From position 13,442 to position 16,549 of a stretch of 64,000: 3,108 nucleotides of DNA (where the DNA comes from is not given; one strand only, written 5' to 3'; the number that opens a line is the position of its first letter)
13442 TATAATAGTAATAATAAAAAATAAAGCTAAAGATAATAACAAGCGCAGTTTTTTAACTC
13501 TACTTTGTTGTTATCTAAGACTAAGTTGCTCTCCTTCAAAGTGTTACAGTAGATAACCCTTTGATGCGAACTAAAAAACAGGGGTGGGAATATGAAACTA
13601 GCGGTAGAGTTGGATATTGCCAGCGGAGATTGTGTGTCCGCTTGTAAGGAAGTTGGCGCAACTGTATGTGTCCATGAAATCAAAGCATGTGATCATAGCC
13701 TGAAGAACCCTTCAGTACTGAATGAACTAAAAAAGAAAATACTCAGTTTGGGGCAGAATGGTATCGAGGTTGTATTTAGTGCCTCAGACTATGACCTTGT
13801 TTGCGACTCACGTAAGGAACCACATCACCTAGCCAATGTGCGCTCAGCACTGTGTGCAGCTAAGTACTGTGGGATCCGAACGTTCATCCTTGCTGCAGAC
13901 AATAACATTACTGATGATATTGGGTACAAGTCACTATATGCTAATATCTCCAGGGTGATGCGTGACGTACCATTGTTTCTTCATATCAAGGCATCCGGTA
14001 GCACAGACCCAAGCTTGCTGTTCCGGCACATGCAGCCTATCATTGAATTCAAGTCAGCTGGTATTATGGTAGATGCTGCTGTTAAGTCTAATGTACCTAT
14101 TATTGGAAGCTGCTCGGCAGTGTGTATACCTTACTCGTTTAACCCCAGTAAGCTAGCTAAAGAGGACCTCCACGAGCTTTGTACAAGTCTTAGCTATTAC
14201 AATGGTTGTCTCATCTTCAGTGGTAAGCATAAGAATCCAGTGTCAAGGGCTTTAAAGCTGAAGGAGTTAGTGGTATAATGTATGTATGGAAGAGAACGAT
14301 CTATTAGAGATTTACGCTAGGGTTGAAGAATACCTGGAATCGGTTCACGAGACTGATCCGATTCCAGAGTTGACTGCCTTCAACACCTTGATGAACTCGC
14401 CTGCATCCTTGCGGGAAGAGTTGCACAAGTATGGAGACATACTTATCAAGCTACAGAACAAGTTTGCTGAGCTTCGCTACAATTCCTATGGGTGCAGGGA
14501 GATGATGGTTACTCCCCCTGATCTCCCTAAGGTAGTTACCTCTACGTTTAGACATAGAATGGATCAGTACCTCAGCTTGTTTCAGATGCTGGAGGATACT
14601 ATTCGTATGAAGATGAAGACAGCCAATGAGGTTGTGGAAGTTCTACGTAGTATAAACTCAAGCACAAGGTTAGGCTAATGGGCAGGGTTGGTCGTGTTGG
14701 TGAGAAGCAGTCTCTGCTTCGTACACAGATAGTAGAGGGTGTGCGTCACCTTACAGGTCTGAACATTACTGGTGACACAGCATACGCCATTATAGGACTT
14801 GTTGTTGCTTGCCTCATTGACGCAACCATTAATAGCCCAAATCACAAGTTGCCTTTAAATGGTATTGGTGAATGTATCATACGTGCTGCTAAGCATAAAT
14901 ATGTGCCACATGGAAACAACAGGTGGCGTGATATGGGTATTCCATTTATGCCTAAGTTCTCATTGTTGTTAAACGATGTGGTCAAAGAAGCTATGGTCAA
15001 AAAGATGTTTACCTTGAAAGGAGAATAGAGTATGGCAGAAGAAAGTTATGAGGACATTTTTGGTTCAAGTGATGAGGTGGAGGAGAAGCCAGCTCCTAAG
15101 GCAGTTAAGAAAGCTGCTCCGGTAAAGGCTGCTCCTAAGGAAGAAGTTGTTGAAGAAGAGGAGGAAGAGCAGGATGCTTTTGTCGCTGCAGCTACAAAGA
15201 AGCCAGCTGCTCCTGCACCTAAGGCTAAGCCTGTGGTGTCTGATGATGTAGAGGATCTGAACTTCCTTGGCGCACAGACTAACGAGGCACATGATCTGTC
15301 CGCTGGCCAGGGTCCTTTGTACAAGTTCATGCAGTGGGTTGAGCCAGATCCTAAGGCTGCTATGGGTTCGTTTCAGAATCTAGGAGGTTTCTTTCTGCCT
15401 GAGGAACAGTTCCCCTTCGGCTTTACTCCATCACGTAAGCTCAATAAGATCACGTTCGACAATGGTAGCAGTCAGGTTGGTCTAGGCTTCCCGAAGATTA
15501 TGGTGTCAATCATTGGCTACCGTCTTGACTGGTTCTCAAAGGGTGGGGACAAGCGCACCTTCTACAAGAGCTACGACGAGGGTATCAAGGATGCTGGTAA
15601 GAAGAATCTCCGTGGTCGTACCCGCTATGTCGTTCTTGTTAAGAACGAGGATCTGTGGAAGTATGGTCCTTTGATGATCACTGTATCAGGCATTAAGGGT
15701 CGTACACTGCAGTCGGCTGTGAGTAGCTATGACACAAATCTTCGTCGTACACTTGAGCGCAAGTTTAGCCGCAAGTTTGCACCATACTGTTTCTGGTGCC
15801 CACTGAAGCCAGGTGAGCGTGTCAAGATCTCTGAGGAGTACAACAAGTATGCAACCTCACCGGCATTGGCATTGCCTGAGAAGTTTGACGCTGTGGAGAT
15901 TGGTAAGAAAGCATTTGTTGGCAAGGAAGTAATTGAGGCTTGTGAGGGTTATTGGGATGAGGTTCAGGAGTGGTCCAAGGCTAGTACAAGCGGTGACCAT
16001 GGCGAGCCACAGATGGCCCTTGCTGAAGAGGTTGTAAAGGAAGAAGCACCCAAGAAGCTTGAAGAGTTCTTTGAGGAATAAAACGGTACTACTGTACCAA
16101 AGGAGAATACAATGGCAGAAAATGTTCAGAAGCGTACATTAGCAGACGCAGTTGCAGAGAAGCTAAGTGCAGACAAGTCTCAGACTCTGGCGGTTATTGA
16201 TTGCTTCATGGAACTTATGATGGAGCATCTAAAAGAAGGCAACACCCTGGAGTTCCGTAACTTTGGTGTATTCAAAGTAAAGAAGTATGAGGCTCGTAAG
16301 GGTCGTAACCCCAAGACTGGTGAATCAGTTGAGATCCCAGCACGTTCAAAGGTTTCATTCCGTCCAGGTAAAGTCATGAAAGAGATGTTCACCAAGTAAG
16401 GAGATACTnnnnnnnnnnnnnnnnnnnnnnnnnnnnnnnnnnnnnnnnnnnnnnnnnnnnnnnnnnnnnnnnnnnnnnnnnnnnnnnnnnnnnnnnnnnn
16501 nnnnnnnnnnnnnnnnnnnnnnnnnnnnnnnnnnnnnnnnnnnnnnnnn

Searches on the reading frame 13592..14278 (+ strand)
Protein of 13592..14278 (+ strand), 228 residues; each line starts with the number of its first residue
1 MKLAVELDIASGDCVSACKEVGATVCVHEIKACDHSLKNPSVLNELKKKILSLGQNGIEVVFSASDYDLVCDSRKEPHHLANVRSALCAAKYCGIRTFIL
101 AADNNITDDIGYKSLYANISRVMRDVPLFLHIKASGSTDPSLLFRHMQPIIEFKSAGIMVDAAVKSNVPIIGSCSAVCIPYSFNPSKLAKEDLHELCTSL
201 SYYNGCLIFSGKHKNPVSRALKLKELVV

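Call 11: search_protein_families(library=pfam, proteins=[window:13592-14278:+], max_evalue=0.01)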
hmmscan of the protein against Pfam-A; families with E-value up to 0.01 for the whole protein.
window:13592-14278:+ (228 aa): 0 families

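Call 12: search_protein_families(library=phrogs, proteins=[window:13592-14278:+], max_evalue=0.01)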
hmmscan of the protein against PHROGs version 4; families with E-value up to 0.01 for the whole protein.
window:13592-14278:+ (228 aa): 0 families

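Call 16: find_related_loci(query=window:13592-14275:+, collection=viral_contigs, flank=6000)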
Query window:13592-14275:+ (228 aa) in viral_contigs; peptide patterns used: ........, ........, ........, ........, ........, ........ (x = any residue, [..] = any of these).
14 stretches matched a pattern, but none encodes a relative of the query by tblastn (E <= 1e-3).

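Call 19: search_dna_similar(query=window:13592-14275:+, collection=phages, mode=protein, max_rows=15, max_evalue=0.01)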
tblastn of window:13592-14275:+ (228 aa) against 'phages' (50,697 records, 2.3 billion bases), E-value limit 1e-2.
No match.

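Call 20: find_encoding_contigs(protein=window:13592-14278:+, flank=5000, max_places=10)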
Protein window:13592-14278:+ (228 aa): 23 contigs read that carry it; 1 place shown.
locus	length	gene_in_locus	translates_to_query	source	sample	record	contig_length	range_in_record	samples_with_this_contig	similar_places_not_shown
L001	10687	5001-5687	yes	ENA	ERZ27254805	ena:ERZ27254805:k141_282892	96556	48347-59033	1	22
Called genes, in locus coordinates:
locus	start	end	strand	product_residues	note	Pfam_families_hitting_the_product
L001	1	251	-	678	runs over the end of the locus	PF01612:DNA_pol_A_exo1, PF00476:DNA_pol_A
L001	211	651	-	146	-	-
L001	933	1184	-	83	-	-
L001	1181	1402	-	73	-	-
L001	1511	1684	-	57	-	-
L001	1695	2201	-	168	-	-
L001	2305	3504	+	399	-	PF01068:DNA_ligase_A_M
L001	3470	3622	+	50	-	-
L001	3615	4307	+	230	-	-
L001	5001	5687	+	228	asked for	-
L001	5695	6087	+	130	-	-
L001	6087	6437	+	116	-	-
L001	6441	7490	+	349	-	-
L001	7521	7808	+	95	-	PF18291:HU-HIG, PF00216:Bac_DNA_binding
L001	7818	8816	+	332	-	PF00154:RecA_N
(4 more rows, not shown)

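Call 21: find_homologous_proteins(query=window:13592-14275:+)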
Query window:13592-14275:+ (228 aa): 1 proteins with E <= 0.001 among 213 candidates.
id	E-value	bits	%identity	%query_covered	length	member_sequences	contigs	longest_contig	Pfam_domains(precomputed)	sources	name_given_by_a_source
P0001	1.3e-146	504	100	100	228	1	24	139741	-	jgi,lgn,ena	-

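Call 47: find_related_loci(query=window:13592-14275:+, collection=metagenome_contigs, flank=3000)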
Query window:13592-14275:+ (228 aa) in metagenome_contigs; peptide patterns used: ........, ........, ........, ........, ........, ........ (x = any residue, [..] = any of these).
181 stretches matched a pattern, but none encodes a relative of the query by tblastn (E <= 1e-3).

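Call 62: search_protein_families(library=ncbifam, proteins=[window:13592-14275:+], max_evalue=0.1)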
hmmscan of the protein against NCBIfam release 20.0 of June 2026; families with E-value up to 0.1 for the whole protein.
window:13592-14275:+ (228 aa): 0 families

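Call 121: predict_structure(protein=window:13592-14275:+)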
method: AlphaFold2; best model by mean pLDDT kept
length: 228 residues; sequences in the alignment: 1
mean_pLDDT: 59.4   pTM: 0.59
mean pLDDT of the five models: 59.4, 51.0, 43.6, 36.8, 35.0
residues with pLDDT >= 90: 0; 70-90: 55; 50-70: 123; < 50: 50
segments of 3 or more residues with pLDDT < 50: 67-78, 135-137, 152-157, 161-176, 179-183, 185-187, 203-205
pLDDT, mean of each block of 10 residues (from residue 1): 58 70 74 65 81 82 62 45 69 74 56 64 61 53 55 48 34 43 48 57 53 55 58
secondary structure, 60 per line:
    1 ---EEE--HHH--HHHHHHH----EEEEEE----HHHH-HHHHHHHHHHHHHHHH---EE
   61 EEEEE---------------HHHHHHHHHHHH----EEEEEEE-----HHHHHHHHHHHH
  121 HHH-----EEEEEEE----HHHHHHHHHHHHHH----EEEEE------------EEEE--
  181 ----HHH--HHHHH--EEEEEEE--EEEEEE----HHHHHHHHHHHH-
elements in order: E4-6 H14-20 E25-30 H35-38 H40-55 E59-65 H81-92 E97-103 H109-123 E129-135 H140-153 E158-162 E175-178 H190-194 E197-203 E206-211 H216-227

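Call 123: fold_search(model_id=the predicted structure, library=pdb)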
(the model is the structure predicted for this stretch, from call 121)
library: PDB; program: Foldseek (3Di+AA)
matches with E <= 10: 1809; with E <= 0.001: 2
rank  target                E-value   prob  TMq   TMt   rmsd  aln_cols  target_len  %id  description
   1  4ovx                  3.0e-04  1.00  0.45  0.39   5.3       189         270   13  Crystal structure of Xylose isomerase domain protein from Planctomyces limnophilus DSM 3776 (released 2014-02-12)
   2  6khy_A                7.1e-04  0.99  0.31  0.26   7.8       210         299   15  The crystal structure of AsfvAP:AG (released 2020-06-03)
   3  5vz0_B                1.0e-03  1.00  0.41  0.10   5.1       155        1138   11  Crystal structure of Lactococcus lactis pyruvate carboxylase G746A mutant in complex with cyclic-di-AMP (released 2017-08-16)
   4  8uid_A                1.0e-03  1.00  0.41  0.15   9.1       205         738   12  Archaeal highly thermostable GH35 family beta-galactosidase from Desulfurococcus amyloliticus (released 2024-10-16)
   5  3tva_B                1.3e-03  1.00  0.47  0.41   5.0       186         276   11  Crystal Structure of Xylose isomerase domain protein from Planctomyces limnophilus (released 2011-10-05)
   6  5vz0_D                1.5e-03  1.00  0.41  0.10   5.1       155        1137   11  Crystal structure of Lactococcus lactis pyruvate carboxylase G746A mutant in complex with cyclic-di-AMP (released 2017-08-16)
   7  5ks8_D                1.5e-03  1.00  0.41  0.18   4.4       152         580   15  Crystal structure of two-subunit pyruvate carboxylase from Methylobacillus flagellatus (released 2016-10-19)
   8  7ag7_F                1.9e-03  1.00  0.40  0.34   4.9       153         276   15  Crystal structure of SFP aldolase YihT from Salmonella enterica in complex with sulfate bound at the active site (released 2021-04-14)
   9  3srk_B                2.2e-03  0.99  0.34  0.22   7.0       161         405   12  A new class of suicide inhibitor blocks nucleotide binding to pyruvate kinase (released 2012-07-18)
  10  6ki3_A                2.2e-03  0.98  0.32  0.26   7.3       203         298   15  The crystal structure of AsfvAP:dF commplex (released 2020-05-27)
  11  7zz8_B                2.4e-03  1.00  0.41  0.11   5.2       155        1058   10  Cryo-EM structure of Lactococcus lactis pyruvate carboxylase with acetyl-CoA and cyclic di-AMP (released 2022-10-12)
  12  2qw5_A                2.4e-03  1.00  0.40  0.30   6.7       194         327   13  CRYSTAL STRUCTURE OF A PUTATIVE SUGAR PHOSPHATE ISOMERASE/EPIMERASE (AVA4194) FROM ANABAENA VARIABILIS ATCC 29413 AT 1 (released 2007-09-04)
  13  8qrz_A                2.7e-03  1.00  0.43  0.25   5.4       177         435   12  Microbacterium testaceum C-glucosyl deglycosidase (CGD), wild type (released 2025-04-23)
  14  5m3c_B                3.2e-03  0.85  0.24  0.15   8.2       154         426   17  Structure of the hybrid domain (GGDEF-EAL) of PA0575 from Pseudomonas aeruginosa PAO1 at 2.8 Ang. with GTP and Ca2+ bo (released 2017-12-20)
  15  3mp5_C                3.4e-03  1.00  0.40  0.33   4.6       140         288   20  Crystal Structure of Human Lyase R41M in complex with HMG-CoA (released 2010-06-16)
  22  3tva_A                4.1e-03  1.00  0.42  0.35   5.7       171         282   10  Crystal Structure of Xylose isomerase domain protein from Planctomyces limnophilus (released 2011-10-05)
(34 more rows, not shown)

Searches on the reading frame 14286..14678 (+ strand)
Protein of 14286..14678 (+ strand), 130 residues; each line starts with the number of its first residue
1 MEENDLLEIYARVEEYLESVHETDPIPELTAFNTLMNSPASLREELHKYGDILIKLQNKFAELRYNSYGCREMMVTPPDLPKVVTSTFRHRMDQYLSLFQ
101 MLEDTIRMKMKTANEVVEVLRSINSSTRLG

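Call 11: search_protein_families(library=pfam, proteins=[window:14286-14678:+], max_evalue=0.01)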
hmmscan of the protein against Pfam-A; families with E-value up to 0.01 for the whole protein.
window:14286-14678:+ (130 aa): 0 families

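Call 12: search_protein_families(library=phrogs, proteins=[window:14286-14678:+], max_evalue=0.01)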
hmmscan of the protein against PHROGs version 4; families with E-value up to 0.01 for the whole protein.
window:14286-14678:+ (130 aa): 0 families

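Call 46: find_homologous_proteins(query=A1)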
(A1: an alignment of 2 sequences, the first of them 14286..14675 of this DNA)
Query A1 (2 sequences) (130 aa, profile of the alignment): 2 proteins with E <= 0.001 among 56 candidates.
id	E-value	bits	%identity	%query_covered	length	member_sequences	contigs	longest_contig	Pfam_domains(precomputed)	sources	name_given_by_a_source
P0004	4.8e-67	242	100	100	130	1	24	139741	-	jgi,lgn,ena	-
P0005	2.0e-65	237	36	92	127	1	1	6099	-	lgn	-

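Call 62: search_protein_families(library=ncbifam, proteins=[window:14286-14675:+], max_evalue=0.1)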
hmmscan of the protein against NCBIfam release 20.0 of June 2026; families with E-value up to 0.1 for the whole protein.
window:14286-14675:+ (130 aa): 0 families

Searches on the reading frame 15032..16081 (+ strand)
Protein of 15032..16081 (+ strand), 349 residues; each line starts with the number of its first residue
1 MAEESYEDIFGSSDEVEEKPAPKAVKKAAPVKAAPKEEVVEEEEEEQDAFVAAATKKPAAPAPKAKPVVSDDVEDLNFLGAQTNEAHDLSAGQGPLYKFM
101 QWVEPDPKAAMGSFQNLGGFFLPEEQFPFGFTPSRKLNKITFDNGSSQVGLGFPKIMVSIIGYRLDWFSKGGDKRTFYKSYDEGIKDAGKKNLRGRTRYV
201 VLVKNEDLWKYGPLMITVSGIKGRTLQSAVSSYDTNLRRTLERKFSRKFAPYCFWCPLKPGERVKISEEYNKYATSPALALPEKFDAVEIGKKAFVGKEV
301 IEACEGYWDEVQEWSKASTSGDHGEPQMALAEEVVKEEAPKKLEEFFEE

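Call 11: search_protein_families(library=pfam, proteins=[window:15032-16081:+], max_evalue=0.01)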
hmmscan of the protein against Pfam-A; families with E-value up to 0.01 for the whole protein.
window:15032-16081:+ (349 aa): 0 families

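Call 12: search_protein_families(library=phrogs, proteins=[window:15032-16081:+], max_evalue=0.01)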
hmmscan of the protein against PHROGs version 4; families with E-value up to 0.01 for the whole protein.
window:15032-16081:+ (349 aa): 0 families

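Call 30: find_related_loci(query=window:15032-16078:+, collection=viral_contigs, flank=10000)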
Query window:15032-16078:+ (349 aa) in viral_contigs; peptide patterns used: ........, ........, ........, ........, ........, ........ (x = any residue, [..] = any of these).
75 stretches matched a pattern, but none encodes a relative of the query by tblastn (E <= 1e-3).

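Call 62: search_protein_families(library=ncbifam, proteins=[window:15032-16078:+], max_evalue=0.1)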
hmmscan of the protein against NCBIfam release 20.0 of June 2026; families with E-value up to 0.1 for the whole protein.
window:15032-16078:+ (349 aa): 0 families

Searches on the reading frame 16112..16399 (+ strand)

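Call 40: search_protein_families(library=pfam, proteins=[window:16112-16399:+], max_evalue=0.01)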
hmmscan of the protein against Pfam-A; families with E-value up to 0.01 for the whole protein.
window:16112-16399:+ (95 aa): 4 families
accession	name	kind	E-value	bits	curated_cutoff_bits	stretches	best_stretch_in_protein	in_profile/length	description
PF00216.26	Bac_DNA_binding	-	5.2e-29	100.8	22.4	1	6-92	2-88/90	Bacterial DNA-binding protein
PF18291.6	HU-HIG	-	5.7e-09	36.5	26.2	1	3-94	30-119/125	HU domain fused to wHTH, Ig, or Glycine-rich motif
PF14908.11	HU-CCDC81_euk_1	-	0.0025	18.3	26.1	1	16-64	15-65/89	CCDC81 eukaryotic HU domain 1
PF18175.6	HU-CCDC81_bac_2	-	0.0025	18.1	35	1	10-58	3-51/70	CCDC81-like prokaryotic HU domain 2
